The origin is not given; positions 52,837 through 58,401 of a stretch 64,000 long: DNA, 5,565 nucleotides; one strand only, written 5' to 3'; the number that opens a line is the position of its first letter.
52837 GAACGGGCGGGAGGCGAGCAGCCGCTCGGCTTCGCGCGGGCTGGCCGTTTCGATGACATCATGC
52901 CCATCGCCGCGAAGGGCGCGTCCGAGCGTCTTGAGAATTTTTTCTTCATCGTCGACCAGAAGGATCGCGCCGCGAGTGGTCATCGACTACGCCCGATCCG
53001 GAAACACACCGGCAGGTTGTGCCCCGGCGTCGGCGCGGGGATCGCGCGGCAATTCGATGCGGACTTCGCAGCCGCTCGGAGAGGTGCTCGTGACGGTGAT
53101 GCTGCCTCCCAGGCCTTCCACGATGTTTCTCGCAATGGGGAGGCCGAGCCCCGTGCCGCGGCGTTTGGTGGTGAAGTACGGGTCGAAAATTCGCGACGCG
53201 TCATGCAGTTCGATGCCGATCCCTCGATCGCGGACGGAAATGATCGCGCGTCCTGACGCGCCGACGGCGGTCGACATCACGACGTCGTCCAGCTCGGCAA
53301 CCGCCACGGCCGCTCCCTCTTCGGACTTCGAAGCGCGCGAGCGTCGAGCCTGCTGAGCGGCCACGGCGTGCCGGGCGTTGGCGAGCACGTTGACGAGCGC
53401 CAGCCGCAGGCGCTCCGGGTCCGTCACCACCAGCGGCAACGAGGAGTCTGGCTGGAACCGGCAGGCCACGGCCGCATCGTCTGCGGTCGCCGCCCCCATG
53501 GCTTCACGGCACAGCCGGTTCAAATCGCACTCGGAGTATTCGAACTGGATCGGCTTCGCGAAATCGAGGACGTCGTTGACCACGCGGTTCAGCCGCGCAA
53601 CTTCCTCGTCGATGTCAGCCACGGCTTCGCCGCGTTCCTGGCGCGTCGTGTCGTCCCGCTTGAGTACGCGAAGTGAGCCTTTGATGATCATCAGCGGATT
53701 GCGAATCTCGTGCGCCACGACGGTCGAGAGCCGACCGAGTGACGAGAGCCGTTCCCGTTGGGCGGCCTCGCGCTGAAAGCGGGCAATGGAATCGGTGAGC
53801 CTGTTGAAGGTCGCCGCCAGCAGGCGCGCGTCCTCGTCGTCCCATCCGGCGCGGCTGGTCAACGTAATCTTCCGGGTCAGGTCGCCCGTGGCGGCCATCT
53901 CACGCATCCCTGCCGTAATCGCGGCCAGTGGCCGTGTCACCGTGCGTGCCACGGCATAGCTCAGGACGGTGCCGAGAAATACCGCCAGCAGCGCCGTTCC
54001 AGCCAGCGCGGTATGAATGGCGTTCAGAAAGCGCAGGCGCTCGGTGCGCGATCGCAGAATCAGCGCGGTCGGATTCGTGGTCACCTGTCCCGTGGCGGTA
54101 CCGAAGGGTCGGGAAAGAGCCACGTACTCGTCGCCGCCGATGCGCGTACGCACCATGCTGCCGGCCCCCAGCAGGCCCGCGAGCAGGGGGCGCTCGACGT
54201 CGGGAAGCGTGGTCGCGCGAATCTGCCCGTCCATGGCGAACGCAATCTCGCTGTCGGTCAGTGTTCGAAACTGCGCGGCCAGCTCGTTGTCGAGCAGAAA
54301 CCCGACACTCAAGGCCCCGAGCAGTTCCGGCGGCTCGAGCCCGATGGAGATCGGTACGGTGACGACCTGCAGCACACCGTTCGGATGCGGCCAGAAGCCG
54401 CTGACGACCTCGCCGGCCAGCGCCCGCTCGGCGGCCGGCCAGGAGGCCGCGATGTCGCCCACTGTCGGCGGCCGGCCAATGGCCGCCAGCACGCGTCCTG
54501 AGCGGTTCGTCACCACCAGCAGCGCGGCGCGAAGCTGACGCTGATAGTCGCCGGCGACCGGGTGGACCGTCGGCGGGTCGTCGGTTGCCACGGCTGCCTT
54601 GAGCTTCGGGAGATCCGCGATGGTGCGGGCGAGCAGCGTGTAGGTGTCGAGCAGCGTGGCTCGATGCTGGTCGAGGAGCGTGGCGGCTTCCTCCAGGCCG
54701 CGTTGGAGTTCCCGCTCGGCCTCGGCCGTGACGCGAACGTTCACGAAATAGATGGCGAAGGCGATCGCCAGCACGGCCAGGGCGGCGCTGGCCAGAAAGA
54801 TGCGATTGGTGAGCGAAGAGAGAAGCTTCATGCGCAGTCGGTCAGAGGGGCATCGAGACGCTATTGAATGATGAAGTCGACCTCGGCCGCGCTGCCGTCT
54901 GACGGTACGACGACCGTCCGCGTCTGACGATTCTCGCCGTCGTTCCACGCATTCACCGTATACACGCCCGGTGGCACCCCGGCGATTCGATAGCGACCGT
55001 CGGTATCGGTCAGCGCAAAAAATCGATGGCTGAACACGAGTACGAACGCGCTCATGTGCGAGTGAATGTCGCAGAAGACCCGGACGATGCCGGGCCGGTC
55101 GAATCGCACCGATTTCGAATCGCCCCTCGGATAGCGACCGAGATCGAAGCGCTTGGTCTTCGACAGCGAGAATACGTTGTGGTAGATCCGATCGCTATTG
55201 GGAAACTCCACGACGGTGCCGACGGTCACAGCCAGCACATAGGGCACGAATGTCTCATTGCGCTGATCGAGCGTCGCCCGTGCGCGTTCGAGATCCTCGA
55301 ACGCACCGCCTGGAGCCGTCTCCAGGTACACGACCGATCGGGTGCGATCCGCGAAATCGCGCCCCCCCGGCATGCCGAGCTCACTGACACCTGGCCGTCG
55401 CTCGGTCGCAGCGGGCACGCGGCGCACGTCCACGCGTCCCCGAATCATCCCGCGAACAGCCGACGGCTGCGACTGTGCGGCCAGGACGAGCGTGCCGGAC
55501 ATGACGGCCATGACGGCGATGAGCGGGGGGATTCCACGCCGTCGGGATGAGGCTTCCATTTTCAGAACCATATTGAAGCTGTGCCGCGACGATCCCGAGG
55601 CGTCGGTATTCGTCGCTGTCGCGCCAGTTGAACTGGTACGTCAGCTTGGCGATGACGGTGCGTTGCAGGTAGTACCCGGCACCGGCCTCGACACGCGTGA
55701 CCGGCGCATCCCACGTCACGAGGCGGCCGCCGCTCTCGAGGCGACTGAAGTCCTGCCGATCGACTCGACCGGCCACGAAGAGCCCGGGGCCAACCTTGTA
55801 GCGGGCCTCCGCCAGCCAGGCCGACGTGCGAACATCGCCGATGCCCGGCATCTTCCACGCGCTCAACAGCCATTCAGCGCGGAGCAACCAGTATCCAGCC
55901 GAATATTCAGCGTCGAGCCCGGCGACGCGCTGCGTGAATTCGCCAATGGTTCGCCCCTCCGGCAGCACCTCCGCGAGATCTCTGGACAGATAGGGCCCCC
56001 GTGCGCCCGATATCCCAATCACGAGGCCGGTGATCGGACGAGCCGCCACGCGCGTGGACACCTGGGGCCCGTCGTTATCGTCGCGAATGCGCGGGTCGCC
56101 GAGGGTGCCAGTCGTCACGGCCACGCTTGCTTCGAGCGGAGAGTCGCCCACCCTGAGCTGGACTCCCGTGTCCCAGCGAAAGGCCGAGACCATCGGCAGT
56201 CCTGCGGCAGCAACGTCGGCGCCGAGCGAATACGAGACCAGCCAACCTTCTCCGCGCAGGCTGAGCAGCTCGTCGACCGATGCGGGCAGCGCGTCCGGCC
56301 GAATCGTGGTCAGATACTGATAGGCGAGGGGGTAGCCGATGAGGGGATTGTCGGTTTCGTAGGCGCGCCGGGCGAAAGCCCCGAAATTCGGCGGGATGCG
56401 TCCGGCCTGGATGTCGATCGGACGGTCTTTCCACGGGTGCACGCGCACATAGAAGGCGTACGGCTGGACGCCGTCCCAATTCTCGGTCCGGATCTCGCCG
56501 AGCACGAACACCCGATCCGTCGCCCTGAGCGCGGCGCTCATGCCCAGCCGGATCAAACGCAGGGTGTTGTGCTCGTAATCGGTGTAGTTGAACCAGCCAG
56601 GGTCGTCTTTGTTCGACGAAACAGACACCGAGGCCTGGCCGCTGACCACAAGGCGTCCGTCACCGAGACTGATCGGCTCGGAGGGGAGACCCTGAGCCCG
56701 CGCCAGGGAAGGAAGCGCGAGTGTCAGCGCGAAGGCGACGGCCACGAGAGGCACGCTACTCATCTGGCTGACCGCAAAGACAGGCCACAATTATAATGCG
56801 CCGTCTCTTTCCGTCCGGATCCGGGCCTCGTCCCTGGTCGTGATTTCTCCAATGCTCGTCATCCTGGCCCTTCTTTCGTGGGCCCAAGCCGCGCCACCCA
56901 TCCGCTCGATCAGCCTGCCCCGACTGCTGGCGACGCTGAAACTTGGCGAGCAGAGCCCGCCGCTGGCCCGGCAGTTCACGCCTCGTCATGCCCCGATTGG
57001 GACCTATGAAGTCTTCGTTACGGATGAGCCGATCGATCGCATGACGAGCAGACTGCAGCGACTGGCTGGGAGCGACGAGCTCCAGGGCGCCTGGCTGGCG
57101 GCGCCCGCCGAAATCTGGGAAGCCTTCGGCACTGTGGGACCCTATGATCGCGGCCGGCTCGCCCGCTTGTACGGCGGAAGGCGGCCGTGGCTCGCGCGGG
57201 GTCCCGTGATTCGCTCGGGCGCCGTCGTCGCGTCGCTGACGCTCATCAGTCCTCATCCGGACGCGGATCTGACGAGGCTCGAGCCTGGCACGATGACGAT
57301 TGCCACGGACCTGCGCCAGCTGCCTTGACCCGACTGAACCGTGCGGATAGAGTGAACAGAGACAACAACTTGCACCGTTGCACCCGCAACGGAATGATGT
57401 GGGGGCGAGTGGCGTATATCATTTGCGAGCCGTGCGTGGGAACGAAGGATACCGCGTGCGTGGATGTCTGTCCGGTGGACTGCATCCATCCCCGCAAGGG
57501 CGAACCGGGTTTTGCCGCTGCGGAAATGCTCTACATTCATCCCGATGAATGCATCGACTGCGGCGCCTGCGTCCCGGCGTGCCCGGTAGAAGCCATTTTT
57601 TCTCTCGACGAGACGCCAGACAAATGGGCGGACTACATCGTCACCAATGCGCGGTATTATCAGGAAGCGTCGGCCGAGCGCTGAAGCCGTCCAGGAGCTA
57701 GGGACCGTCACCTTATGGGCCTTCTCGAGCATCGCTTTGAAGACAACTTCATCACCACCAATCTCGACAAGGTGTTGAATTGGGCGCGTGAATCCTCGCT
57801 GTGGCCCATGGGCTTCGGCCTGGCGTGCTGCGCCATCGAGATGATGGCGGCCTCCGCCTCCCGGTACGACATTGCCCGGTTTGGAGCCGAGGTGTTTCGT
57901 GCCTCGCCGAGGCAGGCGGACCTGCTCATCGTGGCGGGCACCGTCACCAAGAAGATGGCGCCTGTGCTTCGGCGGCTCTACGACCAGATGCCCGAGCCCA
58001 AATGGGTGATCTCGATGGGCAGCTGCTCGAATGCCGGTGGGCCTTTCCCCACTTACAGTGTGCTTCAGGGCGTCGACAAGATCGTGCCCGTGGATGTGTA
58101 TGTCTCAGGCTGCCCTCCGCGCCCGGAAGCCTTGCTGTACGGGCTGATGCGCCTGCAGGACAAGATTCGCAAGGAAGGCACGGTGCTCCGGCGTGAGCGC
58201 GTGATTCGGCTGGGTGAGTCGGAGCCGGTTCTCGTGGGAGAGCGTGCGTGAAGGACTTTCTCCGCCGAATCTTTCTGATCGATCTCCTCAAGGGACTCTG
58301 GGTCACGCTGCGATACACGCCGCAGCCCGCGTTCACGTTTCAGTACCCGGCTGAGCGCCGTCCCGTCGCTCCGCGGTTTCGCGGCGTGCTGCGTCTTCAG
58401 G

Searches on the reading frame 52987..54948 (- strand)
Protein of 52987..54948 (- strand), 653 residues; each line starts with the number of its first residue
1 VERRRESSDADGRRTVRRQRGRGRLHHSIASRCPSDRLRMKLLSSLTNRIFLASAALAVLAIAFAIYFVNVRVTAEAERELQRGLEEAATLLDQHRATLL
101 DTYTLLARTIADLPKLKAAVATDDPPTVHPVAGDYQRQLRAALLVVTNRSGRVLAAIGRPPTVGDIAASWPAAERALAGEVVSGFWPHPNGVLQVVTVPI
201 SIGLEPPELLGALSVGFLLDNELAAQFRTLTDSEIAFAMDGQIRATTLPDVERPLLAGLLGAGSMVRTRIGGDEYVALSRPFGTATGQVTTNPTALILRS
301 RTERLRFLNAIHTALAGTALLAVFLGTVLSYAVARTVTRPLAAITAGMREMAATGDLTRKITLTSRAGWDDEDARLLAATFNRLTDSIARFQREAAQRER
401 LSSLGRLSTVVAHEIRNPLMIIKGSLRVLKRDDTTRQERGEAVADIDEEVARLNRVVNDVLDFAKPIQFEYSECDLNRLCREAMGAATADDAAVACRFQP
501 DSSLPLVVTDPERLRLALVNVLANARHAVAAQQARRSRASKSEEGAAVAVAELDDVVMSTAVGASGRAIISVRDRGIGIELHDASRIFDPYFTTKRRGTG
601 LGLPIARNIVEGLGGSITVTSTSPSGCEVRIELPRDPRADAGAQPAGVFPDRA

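Call 36: search_protein_families(library=pfam, proteins=[window:52987-54948:-], max_evalue=0.001)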
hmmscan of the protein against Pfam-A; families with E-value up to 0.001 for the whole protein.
window:52987-54948:- (653 aa): 4 families
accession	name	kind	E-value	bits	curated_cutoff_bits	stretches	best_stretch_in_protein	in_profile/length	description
PF02518.31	HATPase_c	-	4.4e-19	69.4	26.4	1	509-636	1-110/111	Histidine kinase-, DNA gyrase B-, and HSP90-like ATPase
PF00512.31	HisKA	-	1e-14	54.8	26.9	1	404-465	2-62/66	His Kinase A (phospho-acceptor) domain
PF14827.12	dCache_3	-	5.8e-10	39.6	25.7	1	76-288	3-224/239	Double sensory domain of two-component sensor kinase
PF00672.30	HAMP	-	7.9e-05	23.3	25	1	333-366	2-34/53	HAMP domain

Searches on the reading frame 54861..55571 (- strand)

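Call 18: search_protein_families(library=pfam, proteins=[window:54861-55571:-], max_evalue=0.001)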
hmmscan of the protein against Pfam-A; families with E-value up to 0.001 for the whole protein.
window:54861-55571:- (236 aa): 2 families
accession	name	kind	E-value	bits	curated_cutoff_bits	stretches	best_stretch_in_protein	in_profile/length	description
PF13620.12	CarboxypepD_reg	-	1.4e-08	35.4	32.3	1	185-233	31-79/82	Carboxypeptidase regulatory-like domain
PF14686.12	fn3_3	-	8.2e-05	22.8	24.4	1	184-224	27-69/75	Polysaccharide lyase family 4, domain II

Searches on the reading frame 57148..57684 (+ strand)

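Call 36: search_protein_families(library=pfam, proteins=[window:57148-57684:+], max_evalue=0.001)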
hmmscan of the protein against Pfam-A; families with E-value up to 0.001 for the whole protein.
window:57148-57684:+ (178 aa): 12 families
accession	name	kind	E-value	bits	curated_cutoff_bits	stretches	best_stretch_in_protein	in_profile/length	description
PF00037.32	Fer4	-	1.9e-10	40.6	21.1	1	129-150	2-23/24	4Fe-4S binding domain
PF12838.12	Fer4_7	-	2.3e-08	34.8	27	1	96-149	2-52/52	4Fe-4S dicluster domain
PF13237.11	Fer4_10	-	6.6e-07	29.6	25.5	2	128-147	2-21/53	4Fe-4S dicluster domain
PF14697.11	Fer4_21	-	1.2e-06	29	35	1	130-150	3-26/59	4Fe-4S dicluster domain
PF12797.12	Fer4_2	-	3.4e-06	27.1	24.5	1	128-147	3-22/22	4Fe-4S binding domain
PF13187.11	Fer4_9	-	9e-06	26.1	27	1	102-150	6-52/52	4Fe-4S dicluster domain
PF13484.11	Fer4_16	-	2.9e-05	25.2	30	1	134-152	1-19/66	4Fe-4S double cluster binding domain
PF25160.1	LdpA_Fe-S-bd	-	9.2e-05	22.6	27.6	1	103-151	8-44/49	LdpA Fe-S cluster-binding domain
PF12837.12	Fer4_6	-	0.00021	21.5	25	1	132-150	6-24/24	4Fe-4S binding domain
PF12800.12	Fer4_4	-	0.00023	21.7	24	1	132-147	1-16/17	4Fe-4S binding domain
PF12798.12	Fer4_3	-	0.0004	21.4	27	0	135-149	1-15/15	4Fe-4S binding domain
PF13183.11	Fer4_8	-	0.00054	20.9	27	1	133-151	3-21/68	4Fe-4S dicluster domain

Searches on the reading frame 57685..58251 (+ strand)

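Call 36: search_protein_families(library=pfam, proteins=[window:57685-58251:+], max_evalue=0.001)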
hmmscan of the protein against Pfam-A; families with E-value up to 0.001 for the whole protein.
window:57685-58251:+ (188 aa): 1 family
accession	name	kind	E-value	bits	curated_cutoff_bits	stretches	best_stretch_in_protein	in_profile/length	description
PF01058.29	Oxidored_q6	-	8.8e-30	103.5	27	1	48-157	1-128/128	NADH ubiquinone oxidoreductase, 20 Kd subunit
